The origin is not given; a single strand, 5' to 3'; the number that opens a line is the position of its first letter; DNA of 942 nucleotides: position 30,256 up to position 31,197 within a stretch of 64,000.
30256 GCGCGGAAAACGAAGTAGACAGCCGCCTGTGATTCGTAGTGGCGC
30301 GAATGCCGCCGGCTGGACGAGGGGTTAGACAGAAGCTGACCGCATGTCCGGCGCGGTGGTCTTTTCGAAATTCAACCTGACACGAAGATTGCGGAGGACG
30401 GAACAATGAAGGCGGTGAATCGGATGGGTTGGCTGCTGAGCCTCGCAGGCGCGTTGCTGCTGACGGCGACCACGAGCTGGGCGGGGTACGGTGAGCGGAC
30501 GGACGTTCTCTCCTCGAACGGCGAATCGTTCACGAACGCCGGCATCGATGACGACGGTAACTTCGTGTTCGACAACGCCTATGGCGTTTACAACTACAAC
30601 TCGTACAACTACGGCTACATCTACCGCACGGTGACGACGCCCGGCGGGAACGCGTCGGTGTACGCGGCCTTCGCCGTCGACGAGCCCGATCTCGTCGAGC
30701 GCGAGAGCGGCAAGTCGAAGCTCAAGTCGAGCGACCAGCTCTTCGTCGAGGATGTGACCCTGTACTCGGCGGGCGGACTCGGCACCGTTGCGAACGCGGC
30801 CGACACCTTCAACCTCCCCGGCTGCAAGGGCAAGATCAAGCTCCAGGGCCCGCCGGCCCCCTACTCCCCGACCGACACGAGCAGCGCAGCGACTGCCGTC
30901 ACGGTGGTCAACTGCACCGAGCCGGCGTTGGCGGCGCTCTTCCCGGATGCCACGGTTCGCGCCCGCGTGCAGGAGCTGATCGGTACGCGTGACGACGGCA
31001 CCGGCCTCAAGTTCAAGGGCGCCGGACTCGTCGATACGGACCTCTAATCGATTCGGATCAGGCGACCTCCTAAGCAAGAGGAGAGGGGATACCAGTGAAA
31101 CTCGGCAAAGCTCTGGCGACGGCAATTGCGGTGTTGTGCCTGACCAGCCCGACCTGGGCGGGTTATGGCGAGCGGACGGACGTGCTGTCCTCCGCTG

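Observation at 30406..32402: Tandem triplet of ~190-aa secreted proteins with no family I can recognise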

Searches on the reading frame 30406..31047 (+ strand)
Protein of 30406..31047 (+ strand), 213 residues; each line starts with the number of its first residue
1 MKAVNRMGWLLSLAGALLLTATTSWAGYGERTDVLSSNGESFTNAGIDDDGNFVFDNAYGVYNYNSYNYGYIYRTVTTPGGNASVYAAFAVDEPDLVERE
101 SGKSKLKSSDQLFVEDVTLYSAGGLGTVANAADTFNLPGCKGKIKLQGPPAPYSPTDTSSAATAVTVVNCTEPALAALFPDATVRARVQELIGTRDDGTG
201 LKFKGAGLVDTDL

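Call 3: search_protein_families(library=pfam, proteins=[window:30406-31047:+], max_evalue=1)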
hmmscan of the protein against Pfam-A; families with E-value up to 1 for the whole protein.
window:30406-31047:+ (213 aa): 0 families

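Call 4: search_protein_families(library=ncbifam, proteins=[window:30406-31047:+], max_evalue=1)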
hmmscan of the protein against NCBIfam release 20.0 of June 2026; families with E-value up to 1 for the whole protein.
window:30406-31047:+ (213 aa): 0 families

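Call 6: find_homologous_proteins(query=window:30406-31044:+, max_evalue=0.001)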
Query window:30406-31044:+ (213 aa): 9 proteins with E <= 0.001 among 877 candidates.
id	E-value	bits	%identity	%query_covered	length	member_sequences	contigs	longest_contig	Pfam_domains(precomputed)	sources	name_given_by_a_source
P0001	9.8e-129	445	94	100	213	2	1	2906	-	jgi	jgi:hypothetical protein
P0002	3.7e-119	414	88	100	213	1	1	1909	-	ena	-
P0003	2.0e-118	411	85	100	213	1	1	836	-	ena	-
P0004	2.1e-111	388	86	98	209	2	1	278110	-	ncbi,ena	-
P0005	2.0e-108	379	86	92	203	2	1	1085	-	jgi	jgi:hypothetical protein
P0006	7.3e-105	367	76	100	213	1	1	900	-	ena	-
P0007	7.4e-100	351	77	100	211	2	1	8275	-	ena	-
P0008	3.0e-99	349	75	98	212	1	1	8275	-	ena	-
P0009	3.2e-98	345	76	100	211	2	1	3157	-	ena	-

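Call 11: find_encoding_contigs(protein=P0004, flank=10000, max_places=4)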
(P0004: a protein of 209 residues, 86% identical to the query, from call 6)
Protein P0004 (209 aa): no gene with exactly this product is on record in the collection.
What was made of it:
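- Tried and rejected: The exact-sequence look-up of P0004 (copy 2) found no contig on record (call 11), so the window's own assembly could not be named.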

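Call 12: find_encoding_contigs(protein=P0007, flank=10000, max_places=4)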
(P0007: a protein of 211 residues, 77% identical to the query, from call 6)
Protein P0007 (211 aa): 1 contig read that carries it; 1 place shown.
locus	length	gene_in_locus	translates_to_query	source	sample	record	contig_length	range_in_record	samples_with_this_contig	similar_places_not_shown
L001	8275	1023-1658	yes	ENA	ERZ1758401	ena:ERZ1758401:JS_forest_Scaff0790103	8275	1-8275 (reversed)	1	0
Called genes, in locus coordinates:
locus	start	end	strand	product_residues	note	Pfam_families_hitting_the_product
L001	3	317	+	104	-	?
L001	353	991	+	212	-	-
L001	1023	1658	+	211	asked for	-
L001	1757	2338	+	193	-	-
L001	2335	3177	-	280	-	-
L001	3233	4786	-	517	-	-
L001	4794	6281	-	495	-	-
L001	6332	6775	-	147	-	-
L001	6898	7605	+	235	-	-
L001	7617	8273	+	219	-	?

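Call 13: find_related_loci(query=A2, collection=genome_contigs, flank=10000)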
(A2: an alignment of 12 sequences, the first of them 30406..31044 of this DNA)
Query A2 (213 aa) in genome_contigs; peptide patterns used: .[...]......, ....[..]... (x = any residue, [..] = any of these).
401 stretches matched a pattern, but none encodes a relative of the query by tblastn (E <= 1e-3).
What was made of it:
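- Tried and rejected: The automatic locus search in the GTDB species representatives with the close alignment found nothing (call 13).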

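Call 19: predict_structure(alignment_id=A2)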
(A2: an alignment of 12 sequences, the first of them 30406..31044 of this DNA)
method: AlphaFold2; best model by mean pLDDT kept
length: 213 residues; sequences in the alignment: 12
mean_pLDDT: 42.1   pTM: 0.38
mean pLDDT of the five models: 42.1, 41.2, 39.8, 38.1, 37.7
residues with pLDDT >= 90: 0; 70-90: 0; 50-70: 61; < 50: 152
segments of 3 or more residues with pLDDT < 50: 19-69, 73-85, 90-113, 121-135, 145-165, 193-213
pLDDT, mean of each block of 10 residues (from residue 1): 57 56 29 28 32 36 40 44 46 39 39 50 35 47 47 37 49 61 56 37 25 21
secondary structure, 60 per line:
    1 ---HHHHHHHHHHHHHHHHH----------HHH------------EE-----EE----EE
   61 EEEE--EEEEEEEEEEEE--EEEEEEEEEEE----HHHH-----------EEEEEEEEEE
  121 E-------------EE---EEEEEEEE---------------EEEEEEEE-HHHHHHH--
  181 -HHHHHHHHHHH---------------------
elements in order: H4-20 E59-64 E67-78 E81-91 H96-99 E111-121 E140-147 E163-170 H172-178 H182-192

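Call 20: search_protein_representatives(alignment_id=A2)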
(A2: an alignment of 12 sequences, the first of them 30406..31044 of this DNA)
Query: 12 sequences, 213 profile positions. Proteins with E-value up to 0.001 (for the whole library): 7; up to 1e-10: 6; up to 1e-30: 4. The best 7 are listed.
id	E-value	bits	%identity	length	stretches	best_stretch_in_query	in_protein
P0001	4.7e-128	441.1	-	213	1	1-213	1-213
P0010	7.0e-54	198.7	-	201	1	1-198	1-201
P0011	2.0e-46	174.3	-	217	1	6-206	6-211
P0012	2.1e-34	135.0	-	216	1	6-208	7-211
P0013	8.4e-26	107.0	-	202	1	8-209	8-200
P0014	4.1e-18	81.8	-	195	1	11-202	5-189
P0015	9.4e-10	54.5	-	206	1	11-207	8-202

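Call 23: find_homologous_proteins(query=A3, max_evalue=0.01)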
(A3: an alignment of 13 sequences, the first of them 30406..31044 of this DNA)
Query A3 (13 sequences) (213 aa, profile of the alignment): 14 proteins with E <= 0.01 among 8000 candidates.
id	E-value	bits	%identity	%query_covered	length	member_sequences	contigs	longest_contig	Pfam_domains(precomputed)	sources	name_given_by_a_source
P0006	9.3e-101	353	76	100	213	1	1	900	-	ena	-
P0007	2.8e-99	349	77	100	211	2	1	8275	-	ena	-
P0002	4.6e-98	345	88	100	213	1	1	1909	-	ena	-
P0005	8.3e-98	344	86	92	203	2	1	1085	-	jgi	jgi:hypothetical protein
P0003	1.1e-97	343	85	100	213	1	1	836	-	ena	-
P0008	5.3e-97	341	75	98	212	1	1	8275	-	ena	-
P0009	9.6e-97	340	76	100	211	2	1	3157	-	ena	-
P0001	2.4e-96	339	94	100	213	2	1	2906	-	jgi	jgi:hypothetical protein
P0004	7.7e-95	334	86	98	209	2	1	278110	-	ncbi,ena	-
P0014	1.1e-65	239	32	84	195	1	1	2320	-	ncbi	ncbi:MAG: hypothetical protein ACREQJ_12595 [Candidatus Binatia bacterium]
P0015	6.2e-62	227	29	67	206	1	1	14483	-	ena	-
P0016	2.9e-60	221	30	90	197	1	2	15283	-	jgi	jgi:hypothetical protein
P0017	7.6e-39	151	28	67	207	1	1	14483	-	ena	-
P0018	2.9e-37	146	28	69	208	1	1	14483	-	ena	-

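Call 24: find_encoding_contigs(protein=P0015, flank=10000, max_places=3)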
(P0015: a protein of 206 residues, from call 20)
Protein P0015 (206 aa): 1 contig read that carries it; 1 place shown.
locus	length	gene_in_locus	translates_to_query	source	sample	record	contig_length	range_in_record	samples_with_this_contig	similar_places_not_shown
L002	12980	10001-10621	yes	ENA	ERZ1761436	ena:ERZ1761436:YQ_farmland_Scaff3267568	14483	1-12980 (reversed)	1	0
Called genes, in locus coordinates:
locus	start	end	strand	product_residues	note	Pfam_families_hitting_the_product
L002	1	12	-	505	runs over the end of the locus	?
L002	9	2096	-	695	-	PF01663:Phosphodiest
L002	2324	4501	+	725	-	PF00884:Sulfatase, PF01663:Phosphodiest, PF12895:ANAPC3 (faint), PF16347:SGSH_C, PF07719:TPR_2 (faint), PF13174:TPR_6 (faint), PF13432:TPR_16 (weak), PF14559:TPR_19 (weak), +9 more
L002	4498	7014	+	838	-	PF00884:Sulfatase, PF01663:Phosphodiest, PF16347:SGSH_C, PF13176:TPR_7 (faint), PF13428:TPR_14 (faint), PF13432:TPR_16 (weak), PF14559:TPR_19, PF13371:TPR_9 (weak), +6 more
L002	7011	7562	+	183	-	-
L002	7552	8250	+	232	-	-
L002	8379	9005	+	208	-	-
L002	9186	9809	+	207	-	-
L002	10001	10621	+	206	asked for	-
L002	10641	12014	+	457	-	PF02366:PMT (weak), PF13231:PMT_2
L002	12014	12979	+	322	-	?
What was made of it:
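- A PMT_2 gene directly follows the three-copy array in L002 (call 24).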

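Call 25: find_encoding_contigs(protein=P0016, flank=10000, max_places=3)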
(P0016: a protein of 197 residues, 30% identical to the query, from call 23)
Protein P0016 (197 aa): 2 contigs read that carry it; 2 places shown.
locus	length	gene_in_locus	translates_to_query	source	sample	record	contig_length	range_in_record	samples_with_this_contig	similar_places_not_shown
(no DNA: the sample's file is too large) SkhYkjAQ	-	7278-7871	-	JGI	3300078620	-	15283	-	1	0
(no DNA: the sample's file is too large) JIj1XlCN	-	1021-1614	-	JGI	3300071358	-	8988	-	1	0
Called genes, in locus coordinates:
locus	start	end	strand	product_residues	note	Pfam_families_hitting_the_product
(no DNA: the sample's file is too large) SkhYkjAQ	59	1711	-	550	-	PF00732:GMC_oxred_N, PF00890:FAD_binding_2 (faint), PF01266:DAO (weak), PF07992:Pyr_redox_2 (faint), PF13450:NAD_binding_8, PF05199:GMC_oxred_C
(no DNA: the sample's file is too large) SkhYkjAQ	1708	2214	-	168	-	PF13618:Gluconate_2-dh3 (weak)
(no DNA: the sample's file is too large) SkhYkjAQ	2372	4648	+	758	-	PF00884:Sulfatase, PF01663:Phosphodiest, PF13432:TPR_16 (faint), PF13181:TPR_8 (faint), PF16347:SGSH_C, PF07719:TPR_2 (faint), PF13428:TPR_14 (faint), PF12895:ANAPC3 (faint), +2 more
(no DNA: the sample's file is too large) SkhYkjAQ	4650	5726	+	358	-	PF00884:Sulfatase, PF01663:Phosphodiest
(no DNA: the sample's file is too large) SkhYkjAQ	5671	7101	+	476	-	PF13428:TPR_14 (faint), PF00515:TPR_1 (faint), PF07719:TPR_2 (faint), PF13371:TPR_9 (weak), PF14559:TPR_19 (weak), PF13424:TPR_12, PF13432:TPR_16 (weak), PF14559:TPR_19 (weak), +9 more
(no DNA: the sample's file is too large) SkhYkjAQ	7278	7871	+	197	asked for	-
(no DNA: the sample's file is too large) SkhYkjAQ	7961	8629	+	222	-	-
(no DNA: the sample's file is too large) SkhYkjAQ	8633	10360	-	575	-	PF13428:TPR_14 (faint), PF12895:ANAPC3 (faint), PF13176:TPR_7 (faint), PF13432:TPR_16 (weak), PF14559:TPR_19, PF13429:TPR_15 (weak), PF14559:TPR_19, PF13432:TPR_16 (weak), +12 more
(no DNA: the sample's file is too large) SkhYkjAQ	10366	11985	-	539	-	PF01839:FG-GAP (faint), PF13517:FG-GAP_3, PF07593:UnbV_ASPIC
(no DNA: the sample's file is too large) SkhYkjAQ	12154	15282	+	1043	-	?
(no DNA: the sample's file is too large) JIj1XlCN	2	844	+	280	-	?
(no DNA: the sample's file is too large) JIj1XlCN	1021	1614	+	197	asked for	-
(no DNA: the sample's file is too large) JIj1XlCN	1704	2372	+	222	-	-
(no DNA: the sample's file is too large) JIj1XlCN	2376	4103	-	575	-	PF13428:TPR_14 (faint), PF12895:ANAPC3 (faint), PF13176:TPR_7 (faint), PF13432:TPR_16 (weak), PF14559:TPR_19, PF13429:TPR_15 (weak), PF14559:TPR_19, PF13432:TPR_16 (weak), +12 more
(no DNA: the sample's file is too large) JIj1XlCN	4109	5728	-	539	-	PF01839:FG-GAP (faint), PF13517:FG-GAP_3, PF07593:UnbV_ASPIC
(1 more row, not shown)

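Call 26: find_encoding_contigs(protein=P0014, flank=10000, max_places=3)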
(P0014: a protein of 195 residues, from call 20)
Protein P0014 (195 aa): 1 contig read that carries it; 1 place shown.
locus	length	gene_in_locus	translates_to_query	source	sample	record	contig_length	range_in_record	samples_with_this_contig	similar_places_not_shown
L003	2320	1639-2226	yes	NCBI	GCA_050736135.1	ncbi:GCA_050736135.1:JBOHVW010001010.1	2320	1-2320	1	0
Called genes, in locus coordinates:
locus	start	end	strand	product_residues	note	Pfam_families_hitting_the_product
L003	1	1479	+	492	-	PF13428:TPR_14 (faint), PF00515:TPR_1 (faint), PF07719:TPR_2 (faint), PF13432:TPR_16 (weak), PF13371:TPR_9 (weak), PF13432:TPR_16 (weak), PF14559:TPR_19 (weak), PF13424:TPR_12 (weak), +8 more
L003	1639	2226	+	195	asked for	-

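Call 43: search_protein_families(library=pfam, proteins=[L002:7011-7562:+, L002:7552-8250:+, L002:12014-12979:+], max_evalue=10)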
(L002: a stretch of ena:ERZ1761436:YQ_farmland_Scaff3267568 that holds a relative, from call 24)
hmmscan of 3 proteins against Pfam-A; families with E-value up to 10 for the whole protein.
L002:7011-7562:+ (183 aa): 1 family
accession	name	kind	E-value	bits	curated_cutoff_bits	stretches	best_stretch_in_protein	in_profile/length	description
PF13622.12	4HBT_3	-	0.13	12.9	24.3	1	27-68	28-65/83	Acyl-CoA thioesterase N-terminal domain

L002:7552-8250:+ (232 aa): 1 family
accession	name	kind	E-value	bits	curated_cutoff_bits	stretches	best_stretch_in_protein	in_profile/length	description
PF09949.15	APP1_cat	-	0.27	11.6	27.1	1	64-176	16-129/154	Phosphatidate phosphatase APP1, catalytic domain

L002:12014-12979:+ (322 aa): 4 families
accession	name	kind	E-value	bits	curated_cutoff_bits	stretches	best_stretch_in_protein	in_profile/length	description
PF00884.28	Sulfatase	-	1.8e-47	162.6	25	1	24-320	1-300/301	Sulfatase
PF01663.27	Phosphodiest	-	2.9e-11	44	23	2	27-92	2-64/342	Type I phosphodiesterase / nucleotide pyrophosphatase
PF01676.23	Metalloenzyme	-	0.012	15.5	24.3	1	228-318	166-247/252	Metalloenzyme superfamily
PF16347.10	SGSH_C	-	0.27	11.8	29.3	1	270-321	2-53/154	N-sulphoglucosamine sulphohydrolase, C-terminal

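Call 44: search_protein_families(library=ncbifam, proteins=[L002:10641-12014:+], max_evalue=10)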
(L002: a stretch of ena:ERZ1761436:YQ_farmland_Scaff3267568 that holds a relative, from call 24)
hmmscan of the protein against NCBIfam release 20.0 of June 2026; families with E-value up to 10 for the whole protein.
L002:10641-12014:+ (457 aa): 1 family
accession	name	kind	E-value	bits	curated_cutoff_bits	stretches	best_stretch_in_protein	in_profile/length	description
TIGR04154.1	archaeo_STT3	subfamily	0.063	11.6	450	1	85-217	96-248/831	oligosaccharyl transferase, archaeosortase A system-associated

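Call 46: predict_structure(alignment_id=A5)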
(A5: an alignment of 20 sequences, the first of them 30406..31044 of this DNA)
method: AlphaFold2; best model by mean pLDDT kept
length: 213 residues; sequences in the alignment: 20
mean_pLDDT: 85.1   pTM: 0.78
mean pLDDT of the five models: 85.1, 83.9, 77.2, 75.8, 70.6
residues with pLDDT >= 90: 128; 70-90: 52; 50-70: 16; < 50: 17
segments of 3 or more residues with pLDDT < 50: 1-3, 15-28
pLDDT, mean of each block of 10 residues (from residue 1): 51 49 43 84 96 97 85 96 95 87 90 93 90 82 93 81 96 95 96 96 96 76
secondary structure, 60 per line:
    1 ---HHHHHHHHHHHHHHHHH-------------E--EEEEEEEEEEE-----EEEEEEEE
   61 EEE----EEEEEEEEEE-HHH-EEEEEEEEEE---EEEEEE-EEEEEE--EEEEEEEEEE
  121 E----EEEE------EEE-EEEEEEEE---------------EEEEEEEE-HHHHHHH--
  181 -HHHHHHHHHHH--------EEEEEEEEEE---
elements in order: H4-20 E37-47 E53-63 E68-77 E83-92 E96-101 E103-108 E111-121 E126-129 E136-138 E140-147 E163-170 H172-178 H182-192 E201-210
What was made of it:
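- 30406..31047 (+): Family copy 1, 213 aa. Signal peptide residues 1-26 (SWA|GY); mature part 187 aa. AlphaFold model pLDDT 85 (call 46).
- On Type IV pilin (disulfide 'D-region' loop): The model has no N-terminal helix in the mature part (call 46).
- Closest known: Small soluble or membrane up-and-down beta-barrels. Same: Similar size and an all-antiparallel meander topology (call 46).
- Strands 140-147 and 163-170 flank the variable loop, so C140 and C170 are cross-strand neighbours: call 46.
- Tried and rejected: Adding the 27-50% identical members fixed this (call 46).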

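Call 49: fold_search(model_id=the predicted structure, library=pdb)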
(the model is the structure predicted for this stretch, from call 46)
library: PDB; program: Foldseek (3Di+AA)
matches with E <= 10: 472; with E <= 0.001: 0
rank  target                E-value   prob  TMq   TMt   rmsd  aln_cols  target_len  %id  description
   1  6ohh_B                1.1e-01  0.33  0.26  0.34   8.0       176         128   11  Structure of EF1p2_mFAP2b bound to DFHBI (released 2020-04-08)
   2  5zm6_B                1.1e-01  0.15  0.20  0.13  16.5       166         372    7  Crystal structure of ORP1-ORD in complex with PI(4,5)P2 (released 2019-02-27)
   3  4e1t                  1.2e-01  0.12  0.16  0.14  19.0       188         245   12  X-ray crystal structure of the transmembrane beta-domain from invasin from Yersinia pseudotuberculosis (released 2012-06-13)
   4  7v62_A                1.9e-01  0.05  0.15  0.10  21.7       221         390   10  Crystal structure of human OSBP ORD in complex with cholesterol (released 2022-06-08)
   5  6ohh_A                2.0e-01  0.20  0.22  0.29   7.9       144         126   12  Structure of EF1p2_mFAP2b bound to DFHBI (released 2020-04-08)
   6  2mnh_MODEL_1_A        2.5e-01  0.28  0.27  0.37   9.3       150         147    9  Refined structure of outer membrane protein x in nanodisc by measuring residual dipolar couplings (released 2015-03-18)
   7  6czi_A                3.5e-01  0.15  0.21  0.31   8.0       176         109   14  Structure of a redesigned beta barrel, mFAP1, bound to DFHBI (released 2018-09-19)
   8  2jmm_MODEL_1_A        3.5e-01  0.11  0.19  0.23   9.8       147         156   10  NMR solution structure of a minimal transmembrane beta-barrel platform protein (released 2007-07-03)
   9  5kew_B                3.9e-01  0.33  0.29  0.42   6.9       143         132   10  Vibrio parahaemolyticus VtrA/VtrC complex bound to the bile salt taurodeoxycholate (released 2016-07-20)
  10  6czh_B                4.1e-01  0.12  0.20  0.30   8.7       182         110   14  Structure of a redesigned beta barrel, mFAP0, bound to DFHBI (released 2018-09-19)
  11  6czh_A                4.8e-01  0.12  0.20  0.30   8.5       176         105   15  Structure of a redesigned beta barrel, mFAP0, bound to DFHBI (released 2018-09-19)
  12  3d60                  5.1e-01  0.03  0.13  0.11  18.6       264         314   10  Crystal Structure Analysis of 1,5-alpha-arabinanase catalytic mutant (D27A) (released 2009-04-21)
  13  5tz6_A                5.4e-01  0.02  0.12  0.10  18.7       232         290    6  Crystal Structure of CurJ Dehydratase H978F Inactive Mutant In Complex with Compound 21 (released 2017-01-11)
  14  7x86_C                6.0e-01  0.05  0.14  0.19  13.5       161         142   14  The crystal structure of PloI4-F124L in complex with endo-4+2 adduct (released 2023-02-08)
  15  6i3y_F                6.3e-01  0.38  0.25  0.28  19.4       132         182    8  Crystal structure of the human mitochondrial PRELID1K58V-TRIAP1 complex with PS (released 2019-03-20)
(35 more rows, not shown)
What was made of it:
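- On Integral outer-membrane beta-barrel (OmpX/OmpA/OmpW type): OmpX gives TM 0.27/0.37 at E 0.25 (call 49).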

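Call 59: search_solved_structures(query=A5, max_evalue=10)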
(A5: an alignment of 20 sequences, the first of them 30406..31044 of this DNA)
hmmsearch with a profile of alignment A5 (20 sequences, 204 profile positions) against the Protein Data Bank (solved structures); distinct sequences matched with E-value up to 10: 0.
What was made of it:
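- On Any protein of known 3-D structure: The A5 profile against PDB sequences gives 0 hits at E up to 10 (call 59).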
